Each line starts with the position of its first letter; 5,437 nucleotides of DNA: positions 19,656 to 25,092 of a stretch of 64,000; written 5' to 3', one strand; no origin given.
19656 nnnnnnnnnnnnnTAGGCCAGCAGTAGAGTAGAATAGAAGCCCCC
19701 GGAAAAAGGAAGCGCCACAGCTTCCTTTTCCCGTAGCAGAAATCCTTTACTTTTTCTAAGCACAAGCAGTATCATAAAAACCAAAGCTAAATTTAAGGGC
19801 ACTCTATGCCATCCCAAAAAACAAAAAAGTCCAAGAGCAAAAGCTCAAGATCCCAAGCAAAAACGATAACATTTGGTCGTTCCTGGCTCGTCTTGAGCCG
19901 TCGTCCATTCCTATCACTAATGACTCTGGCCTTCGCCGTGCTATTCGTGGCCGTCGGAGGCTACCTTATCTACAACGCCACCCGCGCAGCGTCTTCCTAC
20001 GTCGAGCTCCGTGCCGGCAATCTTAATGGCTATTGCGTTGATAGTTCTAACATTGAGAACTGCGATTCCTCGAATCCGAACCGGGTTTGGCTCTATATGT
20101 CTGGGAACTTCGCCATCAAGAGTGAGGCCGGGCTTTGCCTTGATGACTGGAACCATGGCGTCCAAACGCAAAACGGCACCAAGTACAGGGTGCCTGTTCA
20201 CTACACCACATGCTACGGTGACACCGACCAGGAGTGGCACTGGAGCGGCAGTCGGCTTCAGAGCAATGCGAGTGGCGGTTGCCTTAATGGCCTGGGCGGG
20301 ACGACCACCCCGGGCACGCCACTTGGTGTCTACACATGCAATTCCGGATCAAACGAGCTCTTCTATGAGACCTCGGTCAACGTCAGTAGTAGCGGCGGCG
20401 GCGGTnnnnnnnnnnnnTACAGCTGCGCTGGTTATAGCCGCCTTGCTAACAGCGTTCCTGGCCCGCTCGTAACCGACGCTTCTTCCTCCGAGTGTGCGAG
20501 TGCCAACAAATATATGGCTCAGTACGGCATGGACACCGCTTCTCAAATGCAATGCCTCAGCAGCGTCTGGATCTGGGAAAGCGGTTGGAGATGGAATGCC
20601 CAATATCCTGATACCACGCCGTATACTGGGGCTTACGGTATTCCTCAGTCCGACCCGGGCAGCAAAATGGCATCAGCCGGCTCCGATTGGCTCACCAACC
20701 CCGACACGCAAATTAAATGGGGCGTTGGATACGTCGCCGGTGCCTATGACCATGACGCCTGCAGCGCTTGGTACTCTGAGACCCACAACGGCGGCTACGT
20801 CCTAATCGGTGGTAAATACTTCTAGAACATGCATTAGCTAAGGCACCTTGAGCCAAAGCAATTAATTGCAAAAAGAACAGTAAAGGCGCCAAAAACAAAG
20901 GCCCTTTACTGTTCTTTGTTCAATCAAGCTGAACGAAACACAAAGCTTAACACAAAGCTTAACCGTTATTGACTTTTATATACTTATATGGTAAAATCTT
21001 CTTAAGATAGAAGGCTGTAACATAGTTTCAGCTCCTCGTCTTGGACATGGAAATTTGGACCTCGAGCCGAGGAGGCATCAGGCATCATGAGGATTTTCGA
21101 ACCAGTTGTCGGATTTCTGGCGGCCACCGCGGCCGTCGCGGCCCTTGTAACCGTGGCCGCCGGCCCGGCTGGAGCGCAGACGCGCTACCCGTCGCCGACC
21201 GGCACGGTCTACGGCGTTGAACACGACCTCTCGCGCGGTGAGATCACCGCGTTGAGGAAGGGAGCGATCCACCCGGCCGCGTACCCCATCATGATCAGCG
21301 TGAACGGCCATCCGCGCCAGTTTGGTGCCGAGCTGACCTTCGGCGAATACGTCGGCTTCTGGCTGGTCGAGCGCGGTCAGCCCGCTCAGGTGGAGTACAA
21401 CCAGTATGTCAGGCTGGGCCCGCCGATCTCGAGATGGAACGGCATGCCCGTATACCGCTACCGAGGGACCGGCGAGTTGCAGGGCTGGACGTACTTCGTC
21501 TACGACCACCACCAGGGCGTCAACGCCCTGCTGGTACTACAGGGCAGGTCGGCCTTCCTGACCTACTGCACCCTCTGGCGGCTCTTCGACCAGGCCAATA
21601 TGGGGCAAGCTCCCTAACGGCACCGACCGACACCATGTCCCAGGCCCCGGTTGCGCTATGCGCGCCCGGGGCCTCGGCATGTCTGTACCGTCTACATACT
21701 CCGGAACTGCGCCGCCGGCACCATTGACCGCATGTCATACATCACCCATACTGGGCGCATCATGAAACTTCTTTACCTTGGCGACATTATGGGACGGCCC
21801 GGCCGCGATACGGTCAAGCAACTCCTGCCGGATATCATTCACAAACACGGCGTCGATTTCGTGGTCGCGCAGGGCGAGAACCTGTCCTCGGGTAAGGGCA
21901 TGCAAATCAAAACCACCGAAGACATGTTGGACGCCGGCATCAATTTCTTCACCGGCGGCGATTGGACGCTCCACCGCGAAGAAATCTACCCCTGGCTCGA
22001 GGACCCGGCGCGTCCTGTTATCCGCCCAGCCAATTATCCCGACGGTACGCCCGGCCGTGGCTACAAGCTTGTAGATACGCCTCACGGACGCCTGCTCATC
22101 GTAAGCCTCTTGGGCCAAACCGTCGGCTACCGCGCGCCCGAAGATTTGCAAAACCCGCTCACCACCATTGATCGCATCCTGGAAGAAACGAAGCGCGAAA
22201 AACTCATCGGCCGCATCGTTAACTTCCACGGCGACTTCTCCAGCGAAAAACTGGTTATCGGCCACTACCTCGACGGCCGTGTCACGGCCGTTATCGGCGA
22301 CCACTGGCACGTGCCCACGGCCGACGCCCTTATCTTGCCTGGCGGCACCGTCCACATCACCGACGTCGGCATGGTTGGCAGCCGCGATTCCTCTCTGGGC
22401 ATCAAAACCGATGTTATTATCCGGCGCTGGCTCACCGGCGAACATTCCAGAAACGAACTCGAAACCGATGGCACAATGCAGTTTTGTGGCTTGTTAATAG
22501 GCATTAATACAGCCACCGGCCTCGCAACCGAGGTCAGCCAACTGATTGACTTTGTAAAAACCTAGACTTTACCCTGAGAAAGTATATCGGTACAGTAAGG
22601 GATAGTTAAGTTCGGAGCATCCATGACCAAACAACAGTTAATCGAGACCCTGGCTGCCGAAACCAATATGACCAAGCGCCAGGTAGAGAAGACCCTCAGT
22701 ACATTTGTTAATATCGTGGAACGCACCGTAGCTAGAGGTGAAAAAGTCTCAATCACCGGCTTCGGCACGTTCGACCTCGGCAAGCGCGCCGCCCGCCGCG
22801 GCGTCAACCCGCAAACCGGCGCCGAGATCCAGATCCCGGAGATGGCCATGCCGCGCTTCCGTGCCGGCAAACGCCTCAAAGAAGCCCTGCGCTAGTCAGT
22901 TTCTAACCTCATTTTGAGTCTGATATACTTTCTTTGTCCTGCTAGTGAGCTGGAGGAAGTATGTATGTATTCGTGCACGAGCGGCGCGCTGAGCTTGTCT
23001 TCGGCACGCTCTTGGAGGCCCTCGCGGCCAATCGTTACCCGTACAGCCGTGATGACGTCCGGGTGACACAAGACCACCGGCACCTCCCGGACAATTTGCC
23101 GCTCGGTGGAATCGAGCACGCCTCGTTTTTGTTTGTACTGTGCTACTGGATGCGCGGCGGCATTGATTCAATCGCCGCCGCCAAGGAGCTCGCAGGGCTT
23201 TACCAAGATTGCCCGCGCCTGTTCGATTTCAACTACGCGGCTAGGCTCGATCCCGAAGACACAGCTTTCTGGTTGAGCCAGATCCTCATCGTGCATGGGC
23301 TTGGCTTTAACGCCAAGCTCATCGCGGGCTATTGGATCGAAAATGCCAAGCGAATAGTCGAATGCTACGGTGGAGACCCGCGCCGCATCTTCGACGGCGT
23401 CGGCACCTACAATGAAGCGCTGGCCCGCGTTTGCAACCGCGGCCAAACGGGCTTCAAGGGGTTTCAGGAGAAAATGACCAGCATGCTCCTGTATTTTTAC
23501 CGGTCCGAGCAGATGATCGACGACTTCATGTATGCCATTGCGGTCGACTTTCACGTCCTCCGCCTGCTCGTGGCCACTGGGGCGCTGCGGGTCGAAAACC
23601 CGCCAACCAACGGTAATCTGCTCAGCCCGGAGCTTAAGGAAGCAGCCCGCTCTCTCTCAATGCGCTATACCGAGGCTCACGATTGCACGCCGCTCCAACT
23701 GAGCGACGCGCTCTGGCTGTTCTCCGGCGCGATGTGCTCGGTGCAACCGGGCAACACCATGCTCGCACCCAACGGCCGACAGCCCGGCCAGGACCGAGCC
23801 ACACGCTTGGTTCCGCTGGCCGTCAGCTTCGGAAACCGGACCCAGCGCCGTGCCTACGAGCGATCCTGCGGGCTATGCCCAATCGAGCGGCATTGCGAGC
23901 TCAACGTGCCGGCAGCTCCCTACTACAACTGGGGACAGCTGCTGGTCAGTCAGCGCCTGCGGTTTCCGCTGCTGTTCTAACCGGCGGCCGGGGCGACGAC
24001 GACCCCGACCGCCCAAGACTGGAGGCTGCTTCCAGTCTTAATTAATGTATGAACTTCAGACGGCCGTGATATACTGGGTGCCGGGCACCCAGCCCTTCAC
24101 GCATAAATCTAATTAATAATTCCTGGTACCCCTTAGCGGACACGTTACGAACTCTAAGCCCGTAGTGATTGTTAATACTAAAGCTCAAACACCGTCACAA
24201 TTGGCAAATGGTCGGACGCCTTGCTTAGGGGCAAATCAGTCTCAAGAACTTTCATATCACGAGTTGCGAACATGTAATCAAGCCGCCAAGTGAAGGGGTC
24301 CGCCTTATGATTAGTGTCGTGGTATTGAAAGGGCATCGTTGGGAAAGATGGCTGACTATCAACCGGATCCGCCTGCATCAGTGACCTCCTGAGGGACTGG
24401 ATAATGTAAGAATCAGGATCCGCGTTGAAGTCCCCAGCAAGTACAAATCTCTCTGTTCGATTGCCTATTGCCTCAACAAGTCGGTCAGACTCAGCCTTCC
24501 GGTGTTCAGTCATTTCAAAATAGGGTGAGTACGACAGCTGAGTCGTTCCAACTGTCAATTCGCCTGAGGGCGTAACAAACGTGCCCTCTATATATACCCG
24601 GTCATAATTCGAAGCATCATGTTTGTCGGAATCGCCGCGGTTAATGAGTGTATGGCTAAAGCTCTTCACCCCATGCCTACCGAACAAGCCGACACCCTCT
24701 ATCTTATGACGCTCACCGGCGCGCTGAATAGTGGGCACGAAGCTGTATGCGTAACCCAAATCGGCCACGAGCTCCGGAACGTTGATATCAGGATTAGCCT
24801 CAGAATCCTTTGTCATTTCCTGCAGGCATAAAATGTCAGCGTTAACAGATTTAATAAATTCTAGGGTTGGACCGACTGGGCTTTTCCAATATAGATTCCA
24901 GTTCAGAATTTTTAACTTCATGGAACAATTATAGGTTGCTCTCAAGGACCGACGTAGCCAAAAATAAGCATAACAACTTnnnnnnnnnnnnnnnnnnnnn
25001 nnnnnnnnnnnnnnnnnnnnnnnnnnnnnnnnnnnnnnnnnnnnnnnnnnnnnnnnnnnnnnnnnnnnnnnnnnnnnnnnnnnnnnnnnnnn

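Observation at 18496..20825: Paralogous pair of membrane-anchored ricin-lectin proteins with different cell-wall-hydrolase-like C-terminal domains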

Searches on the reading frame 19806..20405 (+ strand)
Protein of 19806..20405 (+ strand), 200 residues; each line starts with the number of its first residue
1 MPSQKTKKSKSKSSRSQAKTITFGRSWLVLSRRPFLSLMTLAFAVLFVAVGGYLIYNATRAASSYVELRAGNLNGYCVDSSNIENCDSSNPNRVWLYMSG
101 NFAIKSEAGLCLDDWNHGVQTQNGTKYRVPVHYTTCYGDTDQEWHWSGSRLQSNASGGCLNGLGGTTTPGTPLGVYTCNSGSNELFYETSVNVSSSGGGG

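Call 34: find_related_loci(query=A3, collection=genome_contigs, flank=6000)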
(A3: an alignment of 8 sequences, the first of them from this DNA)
Query A3 (200 aa) in genome_contigs; peptide patterns used: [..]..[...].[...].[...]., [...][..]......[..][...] (x = any residue, [..] = any of these).
79 stretches matched a pattern; 4 encode a relative of the query (tblastn E <= 1e-3); 4 distinct loci.
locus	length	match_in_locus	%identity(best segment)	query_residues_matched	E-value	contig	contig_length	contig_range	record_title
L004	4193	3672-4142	54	38-189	4e-50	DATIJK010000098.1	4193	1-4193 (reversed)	MAG TPA_asm: Candidatus Saccharimonadales bacterium isolate SMAG_U15689 k141_262715, whole genome shotgun sequence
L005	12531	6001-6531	28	1-193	6e-7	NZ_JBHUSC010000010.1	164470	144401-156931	Streptomyces sp. NPDC057010 NPDC057010_390_E10.ctg-0010, whole genome shotgun sequence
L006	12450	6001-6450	28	33-193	7e-7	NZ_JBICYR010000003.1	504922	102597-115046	Streptomyces sp. NPDC048337 NPDC048337_29_G5.ctg-0003, whole genome shotgun sequence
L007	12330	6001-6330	28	72-193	1e-6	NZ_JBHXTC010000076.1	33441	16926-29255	Streptomyces sp. NPDC127106 NPDC127106_T51_F9.ctg-0076, whole genome shotgun sequence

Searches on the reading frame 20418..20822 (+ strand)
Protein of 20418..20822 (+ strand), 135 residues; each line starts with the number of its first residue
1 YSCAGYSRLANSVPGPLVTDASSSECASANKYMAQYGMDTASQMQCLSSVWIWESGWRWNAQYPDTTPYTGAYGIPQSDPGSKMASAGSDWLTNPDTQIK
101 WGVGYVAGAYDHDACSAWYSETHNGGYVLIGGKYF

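Call 13: search_solved_structures(query=window:20418-20822:+, max_evalue=10, show_alignments=3)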
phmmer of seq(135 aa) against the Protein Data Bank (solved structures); distinct sequences matched with E-value up to 10: 0.

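Call 44: search_solved_structures(query=A5, max_evalue=10, show_alignments=4)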
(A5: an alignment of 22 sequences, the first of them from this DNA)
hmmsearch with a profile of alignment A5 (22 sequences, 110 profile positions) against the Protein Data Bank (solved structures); distinct sequences matched with E-value up to 10: 3.
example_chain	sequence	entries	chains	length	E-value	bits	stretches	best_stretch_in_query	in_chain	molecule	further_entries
1sly_A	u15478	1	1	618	0.13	15.4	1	37-97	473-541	70-KDA SOLUBLE LYTIC TRANSGLYCOSYLASE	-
1qsa_A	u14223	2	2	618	0.13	15.4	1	37-97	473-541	PROTEIN (SOLUBLE LYTIC TRANSGLYCOSYLASE SLT70) | SOLUBLE LYTIC TRANSGLYCOSYLASE SLT70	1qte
9uaj_A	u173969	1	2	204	1.3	12.2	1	41-76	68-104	PcOvo5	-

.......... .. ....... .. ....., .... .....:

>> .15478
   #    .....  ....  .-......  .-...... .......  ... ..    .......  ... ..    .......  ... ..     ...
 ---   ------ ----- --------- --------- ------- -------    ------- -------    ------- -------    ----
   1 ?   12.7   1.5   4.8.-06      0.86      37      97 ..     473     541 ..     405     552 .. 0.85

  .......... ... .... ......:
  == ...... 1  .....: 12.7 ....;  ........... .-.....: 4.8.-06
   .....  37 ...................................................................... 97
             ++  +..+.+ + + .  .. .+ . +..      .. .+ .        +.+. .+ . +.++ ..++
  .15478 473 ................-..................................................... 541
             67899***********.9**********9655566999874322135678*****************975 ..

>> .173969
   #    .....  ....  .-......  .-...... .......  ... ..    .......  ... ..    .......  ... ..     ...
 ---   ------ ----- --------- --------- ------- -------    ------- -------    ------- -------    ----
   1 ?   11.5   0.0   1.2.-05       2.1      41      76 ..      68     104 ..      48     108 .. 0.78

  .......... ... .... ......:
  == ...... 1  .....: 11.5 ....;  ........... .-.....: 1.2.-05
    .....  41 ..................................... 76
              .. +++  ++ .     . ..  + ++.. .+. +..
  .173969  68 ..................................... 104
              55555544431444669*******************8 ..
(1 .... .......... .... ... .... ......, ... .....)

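Call 45: search_protein_families(library=pfam, alignment_id=A5, max_evalue=1)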
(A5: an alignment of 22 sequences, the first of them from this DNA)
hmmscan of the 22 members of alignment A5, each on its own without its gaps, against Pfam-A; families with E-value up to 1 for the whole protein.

A. member 1, seq(135 aa): 0 families

B. families by the number of members that match (of 22 scanned): 6 families
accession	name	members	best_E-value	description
PF01464.25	SLT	19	4.1e-06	Transglycosylase SLT domain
PF18013.6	Phage_lysozyme2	5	0.0011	Phage tail lysozyme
PF03349.22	Toluene_X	1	0.021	Outer membrane protein transport protein (OMPP1/FadL/TodX)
PF01585.28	G-patch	1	0.17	G-patch domain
PF21139.3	BT_MCC_alpha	1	0.19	Methylcrotonyl-CoA carboxylase, alpha-subunit, BT domain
PF17847.7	GlcV_C_terminal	1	0.32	Glucose ABC transporter C-terminal domain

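Call 89: search_dna_similar(query=window:20490-20822:+, collection=phages, mode=protein, max_rows=25, rows=spread)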
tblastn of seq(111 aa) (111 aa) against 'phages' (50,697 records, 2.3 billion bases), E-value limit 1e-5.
Records with a match: 113; places in all: 113; records where one place covers at least 80% of the query: 6.
Best place of each record, by identity: 60-80% 1; <60% 112.
By first word of the organism name: Streptomyces 106; Lactobacillus 6; Bacteriophage 1.
By host as written in the record: Streptomyces griseus ATCC 10137 39; Streptomyces lividans JI 1326 29; - 9; Streptomyces sanglieri UNT16F27A 8; Streptomyces viridochromogenes DSM40736 6; Streptomyces mirabilis NRRL B-2400 5; Streptomyces griseofuscus ATCC 23916 4; Streptomyces venezuelae ATCC 10712 2; and 7 more.
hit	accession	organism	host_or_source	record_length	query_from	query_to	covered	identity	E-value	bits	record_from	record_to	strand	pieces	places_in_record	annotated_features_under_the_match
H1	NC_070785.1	Streptomyces phage Wakanda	Streptomyces sanglieri UNT16F27A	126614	19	94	68%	59.2%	9e-20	88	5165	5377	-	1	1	14: transglycosylase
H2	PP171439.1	Streptomyces phage Byblos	soil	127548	13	94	74%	53.7%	8e-18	82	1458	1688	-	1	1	record has no annotation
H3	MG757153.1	Streptomyces phage BillNye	Streptomyces viridochromogenes DSM40736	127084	18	94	69%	55.8%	3e-17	81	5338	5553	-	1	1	hypothetical protein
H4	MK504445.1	Lactobacillus phage ATCCB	Lactobacillus brevis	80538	2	103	92%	41.7%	4e-10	61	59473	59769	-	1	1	tape measure protein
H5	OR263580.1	Streptomyces phage Samy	Streptomyces ambofaciens ATCC 23877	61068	17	97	73%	51.9%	1e-17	82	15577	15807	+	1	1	tail length tape measure protein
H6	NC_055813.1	Streptomyces phage Braelyn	Streptomyces griseus ATCC 10137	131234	19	103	77%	48.2%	2e-15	76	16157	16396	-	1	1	37: transglycosylase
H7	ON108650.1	Streptomyces phage Squillium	Streptomyces lividans JI 1326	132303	19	103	77%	48.2%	2e-15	76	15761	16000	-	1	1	37: glycosyltransferase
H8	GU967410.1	Lactobacillus phage LBR48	-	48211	2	86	77%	48.2%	3e-13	70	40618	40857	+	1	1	putative tape measure protein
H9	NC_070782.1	Streptomyces phage Coruscant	Streptomyces venezuelae ATCC 10712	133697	19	94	68%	52.6%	2e-16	79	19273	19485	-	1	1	transglycosylase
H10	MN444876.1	Streptomyces phage Daubenski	Streptomyces griseus ATCC 10137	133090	17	94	70%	51.3%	2e-15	76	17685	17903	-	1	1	38: endolysin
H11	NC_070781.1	Streptomyces phage Tomas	Streptomyces sanglieri UNT16F27A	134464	18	94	69%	51.3%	6e-16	77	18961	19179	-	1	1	43: transglycosylase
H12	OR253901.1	Streptomyces phage Sollertia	Streptomyces lividans JI 1326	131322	19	94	68%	51.3%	1e-16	79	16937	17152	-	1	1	41: glycosyltransferase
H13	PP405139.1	Streptomyces phage Cursive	Streptomyces lividans JI 1326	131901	17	94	70%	50.0%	3e-14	72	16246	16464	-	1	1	37: glycosyltransferase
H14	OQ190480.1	Streptomyces phage Pepperwood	Streptomyces lividans JI 1326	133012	17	94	70%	50.0%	3e-14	72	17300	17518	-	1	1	40: glycosyltransferase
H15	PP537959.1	Streptomyces phage Leo04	Streptomyces lividans JI 1326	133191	17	94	70%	50.0%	3e-14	72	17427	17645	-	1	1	40: glycosyltransferase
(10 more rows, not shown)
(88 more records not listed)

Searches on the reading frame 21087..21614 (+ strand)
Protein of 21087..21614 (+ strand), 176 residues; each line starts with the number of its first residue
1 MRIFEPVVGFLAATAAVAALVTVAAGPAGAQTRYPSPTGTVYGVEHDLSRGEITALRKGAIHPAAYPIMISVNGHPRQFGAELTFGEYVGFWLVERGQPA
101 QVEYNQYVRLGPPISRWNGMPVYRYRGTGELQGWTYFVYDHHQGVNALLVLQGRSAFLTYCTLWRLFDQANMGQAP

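Call 27: search_protein_families(library=pfam, proteins=[window:21087-21614:+], max_evalue=0.01)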
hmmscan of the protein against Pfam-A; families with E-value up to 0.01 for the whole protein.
window:21087-21614:+ (176 aa): 0 families

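Call 68: search_solved_structures(query=window:21087-21614:+, max_evalue=10)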
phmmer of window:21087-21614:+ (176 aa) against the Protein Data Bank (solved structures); distinct sequences matched with E-value up to 10: 2.
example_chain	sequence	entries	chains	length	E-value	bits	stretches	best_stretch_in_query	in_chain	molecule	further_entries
7xhp_A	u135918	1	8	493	0.68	13.2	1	76-127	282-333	Glucose 6-Phosphate Dehydrogenase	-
7xhl_A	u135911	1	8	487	0.69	13.2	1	76-127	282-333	Glucose 6-Phosphate Dehydrogenase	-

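Call 96: find_related_loci(query=A8, collection=metagenome_contigs, flank=4000)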
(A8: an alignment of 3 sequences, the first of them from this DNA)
Query A8 (176 aa) in metagenome_contigs; peptide patterns used: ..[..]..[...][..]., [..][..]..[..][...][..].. (x = any residue, [..] = any of these).
308 stretches matched a pattern; 1 encode a relative of the query (tblastn E <= 1e-3); 1 distinct loci.
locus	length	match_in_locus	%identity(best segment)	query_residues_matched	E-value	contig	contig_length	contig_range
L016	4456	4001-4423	54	33-176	3e-48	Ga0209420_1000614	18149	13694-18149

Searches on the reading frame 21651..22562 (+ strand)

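Call 27: search_protein_families(library=pfam, proteins=[window:21651-22562:+], max_evalue=0.01)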
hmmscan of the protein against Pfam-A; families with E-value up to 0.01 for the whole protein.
window:21651-22562:+ (304 aa): 2 families
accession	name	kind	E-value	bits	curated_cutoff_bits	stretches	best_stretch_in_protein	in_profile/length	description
PF13277.11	YmdB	-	1.8e-74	250.6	27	1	41-297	1-252/253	YmdB-like protein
PF00149.33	Metallophos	-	0.0084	17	21.5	0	38-222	1-191/191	Calcineurin-like phosphoesterase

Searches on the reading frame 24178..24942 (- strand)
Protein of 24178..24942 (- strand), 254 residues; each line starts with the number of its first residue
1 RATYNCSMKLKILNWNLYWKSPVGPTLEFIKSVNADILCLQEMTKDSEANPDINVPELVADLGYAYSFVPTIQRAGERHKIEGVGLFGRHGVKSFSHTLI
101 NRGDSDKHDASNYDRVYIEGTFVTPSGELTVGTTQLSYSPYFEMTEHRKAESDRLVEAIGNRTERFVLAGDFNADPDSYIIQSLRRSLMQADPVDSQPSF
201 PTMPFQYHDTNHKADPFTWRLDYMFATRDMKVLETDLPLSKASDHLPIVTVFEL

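Call 27: search_protein_families(library=pfam, proteins=[window:24178-24942:-], max_evalue=0.01)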
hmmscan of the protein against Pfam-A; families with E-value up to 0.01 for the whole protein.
window:24178-24942:- (254 aa): 1 family
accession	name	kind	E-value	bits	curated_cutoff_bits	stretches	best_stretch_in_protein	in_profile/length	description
PF03372.29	Exo_endo_phos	-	6.8e-22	78.7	24.5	1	14-245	2-225/225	Endonuclease/Exonuclease/phosphatase family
